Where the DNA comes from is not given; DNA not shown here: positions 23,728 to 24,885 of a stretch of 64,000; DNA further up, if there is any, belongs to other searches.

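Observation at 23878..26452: Uncharacterised three-gene operon: helical protein - PUA/EVE-like plus GIY-YIG-like protein - nucleotidyl-cyclase-like protein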

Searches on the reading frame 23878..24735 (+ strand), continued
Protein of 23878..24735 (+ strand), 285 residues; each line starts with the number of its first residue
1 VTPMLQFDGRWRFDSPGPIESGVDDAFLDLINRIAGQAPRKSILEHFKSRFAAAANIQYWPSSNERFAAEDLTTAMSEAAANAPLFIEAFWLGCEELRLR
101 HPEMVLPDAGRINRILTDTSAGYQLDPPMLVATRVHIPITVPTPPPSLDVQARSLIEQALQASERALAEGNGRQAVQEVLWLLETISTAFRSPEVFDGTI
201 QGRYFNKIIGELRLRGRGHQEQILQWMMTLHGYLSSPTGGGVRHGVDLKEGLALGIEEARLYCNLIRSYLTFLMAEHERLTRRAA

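Call 71: find_encoding_contigs(protein=P0251, flank=4000, max_places=2)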
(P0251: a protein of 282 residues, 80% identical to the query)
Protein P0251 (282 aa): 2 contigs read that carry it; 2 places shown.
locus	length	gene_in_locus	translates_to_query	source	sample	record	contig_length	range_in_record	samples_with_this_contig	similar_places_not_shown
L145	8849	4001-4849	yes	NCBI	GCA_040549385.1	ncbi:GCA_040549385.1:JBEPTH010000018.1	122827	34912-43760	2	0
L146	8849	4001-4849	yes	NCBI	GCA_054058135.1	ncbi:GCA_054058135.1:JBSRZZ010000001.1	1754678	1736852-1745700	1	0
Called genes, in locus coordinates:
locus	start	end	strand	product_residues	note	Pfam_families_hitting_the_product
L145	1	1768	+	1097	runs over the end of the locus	PF00580:UvrD-helicase, PF13245:AAA_19, PF00580:UvrD-helicase, PF13361:UvrD_C, PF13538:UvrD_C_2 (faint), PF12705:PDDEXK_1 (weak)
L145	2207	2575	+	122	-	PF05973:Gp49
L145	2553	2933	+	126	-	PF13744:HTH_37, PF01381:HTH_3 (faint)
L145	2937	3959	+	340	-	-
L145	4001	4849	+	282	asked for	-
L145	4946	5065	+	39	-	-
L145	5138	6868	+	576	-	PF02463:SMC_N (faint), PF13175:AAA_15, PF13304:AAA_21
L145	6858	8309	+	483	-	PF01443:Viral_helicase1 (faint), PF00580:UvrD-helicase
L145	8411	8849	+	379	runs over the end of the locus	-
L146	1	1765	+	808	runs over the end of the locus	PF00580:UvrD-helicase, PF13361:UvrD_C, PF13538:UvrD_C_2 (faint), PF12705:PDDEXK_1 (weak)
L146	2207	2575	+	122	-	PF05973:Gp49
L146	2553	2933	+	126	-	PF13744:HTH_37, PF01381:HTH_3 (faint)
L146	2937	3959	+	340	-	-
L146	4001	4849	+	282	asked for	-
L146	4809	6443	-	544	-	PF14690:Zn_ribbon_ISL3, PF01610:DDE_Tnp_ISL3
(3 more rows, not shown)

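Call 72: find_encoding_contigs(protein=P0256, flank=4000, max_places=2)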
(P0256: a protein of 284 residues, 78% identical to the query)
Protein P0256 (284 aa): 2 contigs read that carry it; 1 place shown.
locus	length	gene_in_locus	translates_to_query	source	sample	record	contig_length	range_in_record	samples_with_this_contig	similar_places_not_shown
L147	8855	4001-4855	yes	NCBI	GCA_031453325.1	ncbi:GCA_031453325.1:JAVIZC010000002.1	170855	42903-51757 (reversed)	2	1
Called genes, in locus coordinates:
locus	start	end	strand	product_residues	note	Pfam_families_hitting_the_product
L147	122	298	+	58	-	-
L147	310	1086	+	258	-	PF03372:Exo_endo_phos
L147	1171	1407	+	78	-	-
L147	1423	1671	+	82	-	-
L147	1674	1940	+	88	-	-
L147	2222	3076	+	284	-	PF17194:AbiEi_3_N, PF11459:AbiEi_3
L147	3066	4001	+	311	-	PF08843:AbiEii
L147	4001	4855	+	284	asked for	-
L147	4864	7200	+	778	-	PF04313:HSDR_N (weak), PF13588:HSDR_N_2 (weak)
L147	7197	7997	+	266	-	PF09509:Hypoth_Ymh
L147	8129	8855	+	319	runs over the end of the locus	PF21941:SMEK_N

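Call 73: find_encoding_contigs(protein=P0285, flank=4000, max_places=2)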
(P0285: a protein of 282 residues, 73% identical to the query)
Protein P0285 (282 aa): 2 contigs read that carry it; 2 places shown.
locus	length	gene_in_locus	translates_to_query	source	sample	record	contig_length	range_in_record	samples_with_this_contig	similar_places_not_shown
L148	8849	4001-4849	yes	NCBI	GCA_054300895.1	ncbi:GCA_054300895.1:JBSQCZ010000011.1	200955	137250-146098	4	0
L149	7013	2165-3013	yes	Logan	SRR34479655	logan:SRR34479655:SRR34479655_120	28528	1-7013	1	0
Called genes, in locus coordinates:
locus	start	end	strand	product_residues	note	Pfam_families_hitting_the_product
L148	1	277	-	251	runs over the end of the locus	-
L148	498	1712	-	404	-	PF20796:PDDEXK_13, PF22558:REase-ARP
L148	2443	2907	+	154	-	-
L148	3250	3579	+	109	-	PF05973:Gp49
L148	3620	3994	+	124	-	PF13744:HTH_37 (weak)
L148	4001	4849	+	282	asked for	-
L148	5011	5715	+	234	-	-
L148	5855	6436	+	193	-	PF00239:Resolvase, PF02796:HTH_7 (faint)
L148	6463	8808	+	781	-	PF04313:HSDR_N (weak), PF13588:HSDR_N_2 (weak), PF00270:DEAD, PF04851:ResIII, PF18766:SWI2_SNF2, PF00271:Helicase_C (weak), PF08463:EcoEI_R_C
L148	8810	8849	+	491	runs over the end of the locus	PF12161:HsdM_N, PF02384:N6_Mtase, PF01170:UPF0020 (weak), PF07669:Eco57I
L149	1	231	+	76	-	?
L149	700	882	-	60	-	-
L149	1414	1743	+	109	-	PF05973:Gp49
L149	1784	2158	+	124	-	PF13744:HTH_37 (weak)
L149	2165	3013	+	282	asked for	-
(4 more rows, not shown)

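Call 74: find_encoding_contigs(protein=P0308, flank=4000, max_places=2)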
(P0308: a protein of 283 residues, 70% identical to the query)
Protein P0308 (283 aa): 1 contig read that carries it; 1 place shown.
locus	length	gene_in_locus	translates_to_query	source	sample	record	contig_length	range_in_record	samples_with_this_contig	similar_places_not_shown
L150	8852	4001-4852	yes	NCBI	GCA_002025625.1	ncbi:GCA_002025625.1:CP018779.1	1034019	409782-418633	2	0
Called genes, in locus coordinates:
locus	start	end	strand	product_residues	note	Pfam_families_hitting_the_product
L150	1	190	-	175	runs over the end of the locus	PF01451:LMWPc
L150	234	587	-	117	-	PF12840:HTH_20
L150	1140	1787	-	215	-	-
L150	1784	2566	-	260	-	PF07508:Recombinase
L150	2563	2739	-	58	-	PF00239:Resolvase (weak)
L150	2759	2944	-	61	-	-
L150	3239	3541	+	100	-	-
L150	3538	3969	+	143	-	PF01850:PIN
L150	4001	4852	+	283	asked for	-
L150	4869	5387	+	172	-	-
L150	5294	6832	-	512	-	PF01527:HTH_Tnp_1 (faint), PF13384:HTH_23 (faint), PF13518:HTH_28 (faint), PF13276:HTH_21, PF00665:rve, PF13683:rve_3 (weak), PF13333:rve_2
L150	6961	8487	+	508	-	PF00665:rve (weak), PF22483:Mu-transpos_C_2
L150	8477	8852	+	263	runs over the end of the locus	PF01695:IstB_IS21, PF00308:Bac_DnaA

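Call 85: search_dna_similar(query=window:23887-24732:+, collection=plasmids, mode=protein, max_rows=20, rows=spread)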
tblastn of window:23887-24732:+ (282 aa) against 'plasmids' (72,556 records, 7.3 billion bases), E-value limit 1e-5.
Records with a match: 58; places in all: 58; records where one place covers at least 80% of the query: 43.
Best place of each record, by identity: 60-80% 17; <60% 41.
By first word of the organism name: Agrobacterium 15; Rhizobium 10; Sinorhizobium 9; Ralstonia 8; Bradyrhizobium 3; Burkholderia 3; Paraburkholderia 3; Acetobacter 1; Ensifer 1; Mesorhizobium 1; and 4 more.
By predicted mobility (MOB-suite, as given by PLSDB): conjugative 38; non-mobilizable 17; mobilizable 3.
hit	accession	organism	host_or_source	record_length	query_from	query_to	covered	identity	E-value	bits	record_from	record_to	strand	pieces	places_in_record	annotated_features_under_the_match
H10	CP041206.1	Rhizobium sp. NIBRBAC000502774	Genome assembly,Coal mine soil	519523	1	282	100%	78.4%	2e-138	437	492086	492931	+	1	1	hypothetical protein | nucleotidyl transferase AbiEii/AbiGii toxin family protein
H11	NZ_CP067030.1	Agrobacterium fabrum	-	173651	1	282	100%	76.6%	4e-136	431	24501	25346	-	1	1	hypothetical protein | nucleotidyl transferase AbiEii/AbiGii toxin family protein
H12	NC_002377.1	Agrobacterium tumefaciens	-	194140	1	282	100%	76.6%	4e-136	431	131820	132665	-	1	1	hypothetical protein | nucleotidyl transferase AbiEii/AbiGii toxin family protein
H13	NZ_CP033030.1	Agrobacterium tumefaciens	-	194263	1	282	100%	76.6%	4e-136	431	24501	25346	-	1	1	hypothetical protein | nucleotidyl transferase AbiEii/AbiGii toxin family protein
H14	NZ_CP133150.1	Sinorhizobium chiapasense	Acaciella angustissima,cell culture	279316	1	279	99%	54.4%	3e-80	270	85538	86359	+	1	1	hypothetical protein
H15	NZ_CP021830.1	Sinorhizobium meliloti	Medicago truncatula,Single Cell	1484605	1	279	99%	53.0%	2e-80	271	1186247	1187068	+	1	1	record has no annotation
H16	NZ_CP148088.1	Sinorhizobium meliloti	Medicago sativa,cell culture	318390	1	279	99%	53.0%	6e-80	270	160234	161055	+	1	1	hypothetical protein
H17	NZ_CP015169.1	Acetobacter ascendens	single cell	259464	1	279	99%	52.0%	7e-80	269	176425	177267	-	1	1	hypothetical protein | TIGR02391 family protein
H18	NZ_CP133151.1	Sinorhizobium chiapasense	Acaciella angustissima,cell culture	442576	1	279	99%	51.8%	7e-83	278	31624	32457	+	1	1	hypothetical protein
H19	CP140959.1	Sinorhizobium meliloti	Medicago lupulina,whole organism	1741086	2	279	99%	50.5%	9e-80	269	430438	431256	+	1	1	hypothetical protein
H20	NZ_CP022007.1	Burkholderia gladioli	cell culture,gladiolus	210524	1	277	98%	49.1%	6e-72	246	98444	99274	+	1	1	hypothetical protein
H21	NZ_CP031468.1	Paraburkholderia caffeinilytica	mix culture,tea plantation soil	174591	1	280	99%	47.9%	1e-67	234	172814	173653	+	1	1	hypothetical protein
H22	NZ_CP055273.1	Agrobacterium vitis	Vitis vinifera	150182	2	273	96%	47.1%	2e-63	222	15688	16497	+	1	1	hypothetical protein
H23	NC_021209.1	Sinorhizobium sp. M14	microbial mats from Zloty Stok gold mine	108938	8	273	94%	47.8%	9e-63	220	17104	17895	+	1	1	hypothetical protein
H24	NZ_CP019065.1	Rahnella sikkimica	bacteria,soil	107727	1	277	98%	42.5%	4e-52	189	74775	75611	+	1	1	hypothetical protein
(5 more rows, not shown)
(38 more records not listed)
